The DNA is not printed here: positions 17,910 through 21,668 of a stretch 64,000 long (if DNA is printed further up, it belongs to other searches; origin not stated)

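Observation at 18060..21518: Stand-alone SIR2, STAND NTPase and repeat-sensor protein with its own promoter and terminator: candidate NAD-depleting antiviral STAND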

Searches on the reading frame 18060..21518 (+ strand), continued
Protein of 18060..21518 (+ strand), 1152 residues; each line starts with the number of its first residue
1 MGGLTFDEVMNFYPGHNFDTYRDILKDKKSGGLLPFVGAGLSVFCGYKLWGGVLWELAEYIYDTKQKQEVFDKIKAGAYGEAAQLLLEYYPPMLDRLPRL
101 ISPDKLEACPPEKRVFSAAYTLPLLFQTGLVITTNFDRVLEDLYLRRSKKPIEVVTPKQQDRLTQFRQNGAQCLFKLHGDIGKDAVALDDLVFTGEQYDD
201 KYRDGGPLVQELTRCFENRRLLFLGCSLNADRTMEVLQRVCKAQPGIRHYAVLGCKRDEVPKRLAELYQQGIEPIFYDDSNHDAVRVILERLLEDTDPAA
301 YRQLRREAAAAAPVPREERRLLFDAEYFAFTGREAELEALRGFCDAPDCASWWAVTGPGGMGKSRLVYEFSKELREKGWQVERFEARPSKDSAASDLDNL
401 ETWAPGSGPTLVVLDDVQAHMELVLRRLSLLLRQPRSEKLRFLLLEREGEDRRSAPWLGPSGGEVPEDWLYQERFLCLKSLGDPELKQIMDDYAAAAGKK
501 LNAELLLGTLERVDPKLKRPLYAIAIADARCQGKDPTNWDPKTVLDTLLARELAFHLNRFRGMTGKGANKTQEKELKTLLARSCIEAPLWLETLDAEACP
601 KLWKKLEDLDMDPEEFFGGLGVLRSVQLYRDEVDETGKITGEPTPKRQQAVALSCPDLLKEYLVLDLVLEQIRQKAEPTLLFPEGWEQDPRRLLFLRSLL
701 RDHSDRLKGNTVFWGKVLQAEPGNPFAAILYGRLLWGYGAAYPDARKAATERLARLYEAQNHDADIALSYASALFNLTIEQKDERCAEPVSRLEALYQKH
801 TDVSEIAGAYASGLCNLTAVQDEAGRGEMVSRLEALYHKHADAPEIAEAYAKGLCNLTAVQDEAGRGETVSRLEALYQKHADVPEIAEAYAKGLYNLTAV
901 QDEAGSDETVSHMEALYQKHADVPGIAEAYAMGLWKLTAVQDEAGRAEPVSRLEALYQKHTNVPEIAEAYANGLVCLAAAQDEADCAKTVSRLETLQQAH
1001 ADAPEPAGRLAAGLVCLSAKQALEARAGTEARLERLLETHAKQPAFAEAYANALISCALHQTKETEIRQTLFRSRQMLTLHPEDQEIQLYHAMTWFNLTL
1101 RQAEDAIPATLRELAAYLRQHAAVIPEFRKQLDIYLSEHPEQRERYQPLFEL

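Call 11: search_solved_structures(query=window:18060-21518:+, max_evalue=1, show_alignments=2)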
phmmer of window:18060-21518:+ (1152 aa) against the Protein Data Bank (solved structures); distinct sequences matched with E-value up to 1: 16.
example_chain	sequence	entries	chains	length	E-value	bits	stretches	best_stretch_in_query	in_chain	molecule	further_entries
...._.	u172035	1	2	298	4e-07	31.7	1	122-283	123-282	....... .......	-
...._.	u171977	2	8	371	5.3e-07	31.3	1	122-284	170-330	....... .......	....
7uxt_B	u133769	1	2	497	1.9e-05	26.1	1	19-239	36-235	USG protein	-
8wc0_A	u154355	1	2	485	6e-05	24.5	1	22-253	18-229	NAD(+) hydrolase ThsA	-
9nah_A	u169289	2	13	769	0.00016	23.1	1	169-244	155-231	SIR2 family protein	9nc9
6lhx_A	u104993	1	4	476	0.00039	21.8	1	23-285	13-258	ThsA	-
8wkt_A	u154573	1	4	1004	0.0021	19.4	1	16-244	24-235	SIR2-like domain-containing protein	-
8k98_C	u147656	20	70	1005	0.0021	19.4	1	16-244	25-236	a protein | SIR2-like domain-containing protein | SIR2 family protein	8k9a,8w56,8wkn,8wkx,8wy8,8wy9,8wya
8zsf_D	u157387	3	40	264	0.0029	18.9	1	23-228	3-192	Sir2 family NAD-dependent protein deacetylase | KomC, SIR2 domain protein, NADase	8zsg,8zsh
8bto_A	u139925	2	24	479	0.0047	18.2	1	23-285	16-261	NAD(+) hydrolase ThsA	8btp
9xvc_H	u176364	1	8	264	0.027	15.7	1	23-228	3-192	KomC(H146N), a SIR2-domain NADase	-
8a8h_A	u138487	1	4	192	0.033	15.4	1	352-385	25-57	APS kinase from Methanothermococcus thermolithotrophicus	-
8wks_A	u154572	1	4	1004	0.05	14.8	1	16-244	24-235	SIR2-like domain-containing protein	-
8wyb_A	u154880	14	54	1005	0.05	14.8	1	16-244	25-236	SIR2-like domain-containing protein | DSR2 H171A | DSR2(H171A)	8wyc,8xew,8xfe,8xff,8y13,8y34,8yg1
8zsi_E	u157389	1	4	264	0.067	14.4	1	23-228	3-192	Sir2 family NAD-dependent protein deacetylase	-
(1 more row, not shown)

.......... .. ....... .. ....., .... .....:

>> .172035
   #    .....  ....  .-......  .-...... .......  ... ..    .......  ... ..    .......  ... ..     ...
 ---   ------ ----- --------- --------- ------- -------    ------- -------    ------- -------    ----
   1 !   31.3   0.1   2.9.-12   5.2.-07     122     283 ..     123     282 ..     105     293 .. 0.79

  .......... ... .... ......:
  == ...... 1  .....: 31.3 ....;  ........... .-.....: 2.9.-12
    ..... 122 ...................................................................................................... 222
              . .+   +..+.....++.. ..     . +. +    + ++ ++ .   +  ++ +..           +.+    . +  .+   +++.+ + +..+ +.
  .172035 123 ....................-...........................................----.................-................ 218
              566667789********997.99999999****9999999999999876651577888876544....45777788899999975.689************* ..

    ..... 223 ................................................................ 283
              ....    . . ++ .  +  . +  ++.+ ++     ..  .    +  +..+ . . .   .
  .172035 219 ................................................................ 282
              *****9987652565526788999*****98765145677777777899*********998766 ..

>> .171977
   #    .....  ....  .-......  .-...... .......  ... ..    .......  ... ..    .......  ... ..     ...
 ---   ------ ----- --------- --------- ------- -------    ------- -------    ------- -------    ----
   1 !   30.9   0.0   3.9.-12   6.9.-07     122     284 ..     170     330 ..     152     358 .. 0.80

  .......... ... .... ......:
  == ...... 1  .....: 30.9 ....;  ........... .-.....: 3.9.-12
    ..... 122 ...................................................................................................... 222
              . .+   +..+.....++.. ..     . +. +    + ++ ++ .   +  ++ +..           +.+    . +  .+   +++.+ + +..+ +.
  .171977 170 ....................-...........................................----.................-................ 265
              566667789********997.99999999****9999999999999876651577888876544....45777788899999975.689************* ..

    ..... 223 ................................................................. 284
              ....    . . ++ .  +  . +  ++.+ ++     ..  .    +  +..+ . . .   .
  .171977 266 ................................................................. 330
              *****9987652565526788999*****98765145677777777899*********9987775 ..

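Call 12: search_protein_families(library=pfam, proteins=[P0002, P0061], max_evalue=0.01)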
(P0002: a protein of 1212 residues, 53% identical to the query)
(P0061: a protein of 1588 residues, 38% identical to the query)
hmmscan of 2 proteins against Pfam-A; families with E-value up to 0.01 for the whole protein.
P0002 (1212 aa): 8 families
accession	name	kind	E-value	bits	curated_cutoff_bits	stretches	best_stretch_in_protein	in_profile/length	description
PF13289.12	SIR2_2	-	6.3e-22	78.6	24.5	1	153-297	2-140/141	SIR2-like domain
PF24575.1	TPR_Slam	-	2.5e-08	34.7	35.2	0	768-836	29-93/104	Surface lipoprotein assembly modifier, N-terminal TPR repeats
PF13191.12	AAA_16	-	1.1e-05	26.4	32.6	1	352-403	1-54/167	AAA ATPase domain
PF25199.1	nSTAND_NTPase5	-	0.00014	22.1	34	1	365-471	31-134/145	Novel STAND NTPase 5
PF19264.4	DUF5907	-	0.00019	22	27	0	820-854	23-56/80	Repeat of unknown function (DUF5907)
PF13173.12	AAA_14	-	0.0018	18.7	27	0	377-466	6-94/129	AAA domain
PF02671.26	PAH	-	0.0029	17.7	21.3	0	921-942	15-36/45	Paired amphipathic helix repeat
PF01637.24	ATPase_2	-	0.0076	16.5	33.2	0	353-398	1-45/225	ATPase domain predominantly from Archaea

P0061 (1588 aa): 6 families
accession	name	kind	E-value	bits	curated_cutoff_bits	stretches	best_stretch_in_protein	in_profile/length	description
PF13289.12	SIR2_2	-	4.5e-24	85.6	24.5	1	136-269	3-130/141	SIR2-like domain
PF24575.1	TPR_Slam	-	2.3e-11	44.5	35.2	0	1261-1335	22-92/104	Surface lipoprotein assembly modifier, N-terminal TPR repeats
PF25199.1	nSTAND_NTPase5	-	1.5e-06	28.6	34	1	349-452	35-141/145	Novel STAND NTPase 5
PF07632.16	Sde182_NH-like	-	1.1e-05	25.6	26.8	0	1466-1522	57-113/268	Cellulose-binding Sde182, nucleoside hydrolase-like domain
PF13191.12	AAA_16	-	0.00051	21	32.6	1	335-402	2-64/167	AAA ATPase domain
PF07955.17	DUF1687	-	0.0028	18.6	27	0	1232-1296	50-113/128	Protein of unknown function (DUF1687)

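Call 20: find_related_loci(query=A1, collection=genome_contigs, flank=10000)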
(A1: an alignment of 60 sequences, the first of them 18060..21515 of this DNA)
Query A1 (1152 aa) in genome_contigs; peptide patterns used: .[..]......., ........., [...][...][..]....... (x = any residue, [..] = any of these).
204 stretches matched a pattern; 93 encode a relative of the query (tblastn E <= 1e-3); the best 80 are kept; 80 distinct loci.
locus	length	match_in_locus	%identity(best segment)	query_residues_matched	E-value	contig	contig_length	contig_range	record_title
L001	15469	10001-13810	51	1-1152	0e+0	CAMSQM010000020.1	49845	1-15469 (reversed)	MAG TPA_asm: uncultured Roseburia sp. isolate ERR9465723_bin.28_metawrap_v1.3_MAG genome assembly, contig: NODE.671_leng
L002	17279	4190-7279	57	1-1152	0e+0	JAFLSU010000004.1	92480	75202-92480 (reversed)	MAG: Christensenellaceae bacterium isolate HAN035 Seq4, whole genome shotgun sequence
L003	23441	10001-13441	42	1-1149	0e+0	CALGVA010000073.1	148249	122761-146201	MAG TPA_asm: uncultured Lachnospiraceae bacterium isolate DRR014786_bin.81_CONCOCT_v1.1_MAG genome assembly, contig: ERZ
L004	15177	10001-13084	42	1-1149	0e+0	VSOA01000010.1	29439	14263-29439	MAG: Lachnospiraceae bacterium isolate SC1119_S25_bin.13 SC1119_S25_bin.13_contig_10, whole genome shotgun sequence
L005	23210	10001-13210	40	1-1150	0e+0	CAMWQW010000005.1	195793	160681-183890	MAG TPA_asm: uncultured Lachnospiraceae bacterium isolate SRR14411251_bin.11_metawrap_v1.3_MAG genome assembly, contig:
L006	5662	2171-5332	39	1-1054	0e+0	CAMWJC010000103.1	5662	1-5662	MAG TPA_asm: uncultured Lachnospiraceae bacterium isolate SRR14411261_bin.11_metawrap_v1.3_MAG genome assembly, contig:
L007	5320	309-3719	39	1-1150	0e+0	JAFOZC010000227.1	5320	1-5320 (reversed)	MAG: Oscillospiraceae bacterium isolate RGIG930 Dairy_cattle_Rectum-4__c770711, whole genome shotgun sequence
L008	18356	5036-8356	39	1-1150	0e+0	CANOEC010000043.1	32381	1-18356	MAG TPA_asm: uncultured Lachnospiraceae bacterium isolate SRR13921778_bin.47_metawrap_v1.3_MAG genome assembly, contig:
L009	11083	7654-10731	40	1-1146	0e+0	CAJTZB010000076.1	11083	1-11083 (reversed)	MAG TPA_asm: uncultured Lachnospiraceae bacterium isolate MGBC123224 genome assembly, contig: MGBC123224.76, whole genom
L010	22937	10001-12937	40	1-1149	0e+0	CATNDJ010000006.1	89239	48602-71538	MAG TPA_asm: uncultured Oscillibacter sp. isolate MGG18385_1680015460 genome assembly, contig: ERR675657_99, whole genom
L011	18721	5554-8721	42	1-1146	0e+0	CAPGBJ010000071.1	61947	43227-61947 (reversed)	MAG TPA_asm: uncultured Oscillospiraceae bacterium isolate MGBC162102 genome assembly, contig: MGBC162102.71, whole geno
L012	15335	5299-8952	39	1-1146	0e+0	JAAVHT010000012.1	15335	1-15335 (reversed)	MAG: Clostridiales bacterium isolate Mgla_MAG_5-bin_17 c_000000037114, whole genome shotgun sequence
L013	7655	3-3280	33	9-1149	3e-127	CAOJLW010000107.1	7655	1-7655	MAG TPA_asm: uncultured Lachnospiraceae bacterium isolate SRR17684640_bin.36_metawrap_v1.3_MAG genome assembly, contig:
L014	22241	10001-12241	38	251-1149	5e-126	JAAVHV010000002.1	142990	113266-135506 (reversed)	MAG: Clostridiales bacterium isolate Mgla_MAG_34-bin_3 c_000000013987, whole genome shotgun sequence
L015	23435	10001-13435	39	1-1149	0e+0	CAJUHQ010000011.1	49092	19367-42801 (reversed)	MAG TPA_asm: uncultured Lachnospiraceae bacterium isolate MGBC139783 genome assembly, contig: MGBC139783.11, whole genom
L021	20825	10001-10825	33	7-292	7e-28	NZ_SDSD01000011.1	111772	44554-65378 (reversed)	Onishia niordana strain ATF 5.4 NODE_11_length_111772_cov_70.445365, whole genome shotgun sequence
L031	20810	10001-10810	33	17-294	4e-25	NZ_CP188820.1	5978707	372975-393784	Paenibacillus sp. FA6 chromosome, complete genome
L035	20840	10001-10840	30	15-292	2e-24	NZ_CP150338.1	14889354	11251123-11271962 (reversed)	Sorangium sp. So ce388 chromosome, complete genome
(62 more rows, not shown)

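Call 21: find_encoding_contigs(protein=window:18060-21518:+, flank=10000, max_places=4)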
Protein window:18060-21518:+ (1152 aa): 22 contigs read that carry it; 4 places shown.
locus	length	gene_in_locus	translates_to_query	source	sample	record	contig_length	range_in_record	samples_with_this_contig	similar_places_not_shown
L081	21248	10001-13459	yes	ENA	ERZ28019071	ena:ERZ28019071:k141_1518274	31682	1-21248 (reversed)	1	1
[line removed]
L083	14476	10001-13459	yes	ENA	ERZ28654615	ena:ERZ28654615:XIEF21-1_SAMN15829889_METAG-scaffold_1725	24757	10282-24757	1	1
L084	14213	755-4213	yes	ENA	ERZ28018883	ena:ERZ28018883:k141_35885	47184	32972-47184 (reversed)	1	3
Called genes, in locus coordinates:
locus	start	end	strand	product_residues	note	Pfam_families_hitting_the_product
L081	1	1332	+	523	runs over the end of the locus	PF07969:Amidohydro_3, PF01979:Amidohydro_1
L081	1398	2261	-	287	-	PF00583:Acetyltransf_1, PF13673:Acetyltransf_10, PF13508:Acetyltransf_7, PF08445:FR47 (faint), PF14542:Acetyltransf_CG (faint), PF00583:Acetyltransf_1, PF13673:Acetyltransf_10, PF13508:Acetyltransf_7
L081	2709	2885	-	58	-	-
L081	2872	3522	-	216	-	PF00302:CAT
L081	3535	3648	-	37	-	-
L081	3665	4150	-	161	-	PF03358:FMN_red (faint), PF12682:Flavodoxin_4 (faint), PF12724:Flavodoxin_5 (faint)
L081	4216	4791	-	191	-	PF01863:YgjP-like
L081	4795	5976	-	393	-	-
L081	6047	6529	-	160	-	PF00293:NUDIX, PF14815:NUDIX_4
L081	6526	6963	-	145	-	-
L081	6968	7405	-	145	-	PF04397:LytTR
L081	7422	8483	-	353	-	PF03403:PAF-AH_p_II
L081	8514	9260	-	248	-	PF02517:Rce1-like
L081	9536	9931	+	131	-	PF22636:FlK, PF03061:4HBT (weak)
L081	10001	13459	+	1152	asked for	PF13289:SIR2_2, PF13191:AAA_16 (faint), PF25199:nSTAND_NTPase5 (weak)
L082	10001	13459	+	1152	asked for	PF13289:SIR2_2, PF13191:AAA_16 (faint), PF25199:nSTAND_NTPase5 (weak)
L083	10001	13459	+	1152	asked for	PF13289:SIR2_2, PF13191:AAA_16 (faint), PF25199:nSTAND_NTPase5 (weak)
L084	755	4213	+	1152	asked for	PF13289:SIR2_2, PF13191:AAA_16 (faint), PF25199:nSTAND_NTPase5 (weak)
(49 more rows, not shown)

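Call 22: find_encoding_contigs(protein=P0001, flank=10000, max_places=4)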
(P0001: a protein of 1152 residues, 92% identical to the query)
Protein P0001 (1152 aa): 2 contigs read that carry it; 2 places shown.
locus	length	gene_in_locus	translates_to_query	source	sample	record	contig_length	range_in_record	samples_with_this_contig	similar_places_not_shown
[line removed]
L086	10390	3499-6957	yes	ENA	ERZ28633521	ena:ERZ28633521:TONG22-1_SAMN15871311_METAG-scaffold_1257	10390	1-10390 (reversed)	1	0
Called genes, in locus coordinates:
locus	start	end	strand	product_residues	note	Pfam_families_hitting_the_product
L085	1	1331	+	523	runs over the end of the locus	PF07969:Amidohydro_3, PF01979:Amidohydro_1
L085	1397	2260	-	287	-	PF00583:Acetyltransf_1, PF13673:Acetyltransf_10, PF13508:Acetyltransf_7, PF08445:FR47 (faint), PF14542:Acetyltransf_CG (faint), PF00583:Acetyltransf_1, PF13508:Acetyltransf_7, PF13673:Acetyltransf_10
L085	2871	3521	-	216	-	PF00302:CAT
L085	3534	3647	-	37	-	-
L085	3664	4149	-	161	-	PF03358:FMN_red (faint), PF12682:Flavodoxin_4 (faint), PF12724:Flavodoxin_5 (faint)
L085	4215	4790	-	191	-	PF01863:YgjP-like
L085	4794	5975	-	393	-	-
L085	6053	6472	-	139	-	PF00293:NUDIX, PF14815:NUDIX_4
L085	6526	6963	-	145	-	-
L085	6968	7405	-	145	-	PF04397:LytTR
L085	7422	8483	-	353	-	PF03403:PAF-AH_p_II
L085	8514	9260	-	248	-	PF02517:Rce1-like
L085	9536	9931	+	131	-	PF22636:FlK, PF03061:4HBT (weak)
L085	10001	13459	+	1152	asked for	PF13289:SIR2_2, PF25199:nSTAND_NTPase5 (faint)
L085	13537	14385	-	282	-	PF04055:Radical_SAM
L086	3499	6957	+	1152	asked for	PF13289:SIR2_2, PF25199:nSTAND_NTPase5 (faint)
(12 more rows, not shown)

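Call 34: find_encoding_contigs(protein=P0009, flank=10000, max_places=2)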
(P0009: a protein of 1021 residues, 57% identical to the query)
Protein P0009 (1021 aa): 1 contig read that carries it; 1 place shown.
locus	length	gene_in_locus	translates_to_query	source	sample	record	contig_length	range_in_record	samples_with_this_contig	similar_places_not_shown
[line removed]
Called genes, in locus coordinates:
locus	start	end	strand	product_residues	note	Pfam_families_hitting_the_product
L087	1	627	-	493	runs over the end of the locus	PF02446:Glyco_hydro_77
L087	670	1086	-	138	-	PF02410:RsfS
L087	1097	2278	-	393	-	PF01467:CTP_transf_like, PF01966:HD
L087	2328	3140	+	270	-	-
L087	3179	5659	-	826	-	PF05223:MecA_N, PF03717:PBP_dimer, PF00905:Transpeptidase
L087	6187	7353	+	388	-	PF07501:G5, PF01551:Peptidase_M23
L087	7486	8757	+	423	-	PF00275:EPSP_synthase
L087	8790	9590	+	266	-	PF02673:BacA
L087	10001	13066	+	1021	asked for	PF13289:SIR2_2, PF25199:nSTAND_NTPase5 (weak), PF24575:TPR_Slam (faint)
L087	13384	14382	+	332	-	PF06723:MreB_Mbl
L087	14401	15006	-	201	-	PF02545:Maf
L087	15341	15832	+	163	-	PF02381:MraZ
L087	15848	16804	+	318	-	PF01795:Methyltransf_5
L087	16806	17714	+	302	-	-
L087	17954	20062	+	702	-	PF03717:PBP_dimer, PF00905:Transpeptidase, PF03793:PASTA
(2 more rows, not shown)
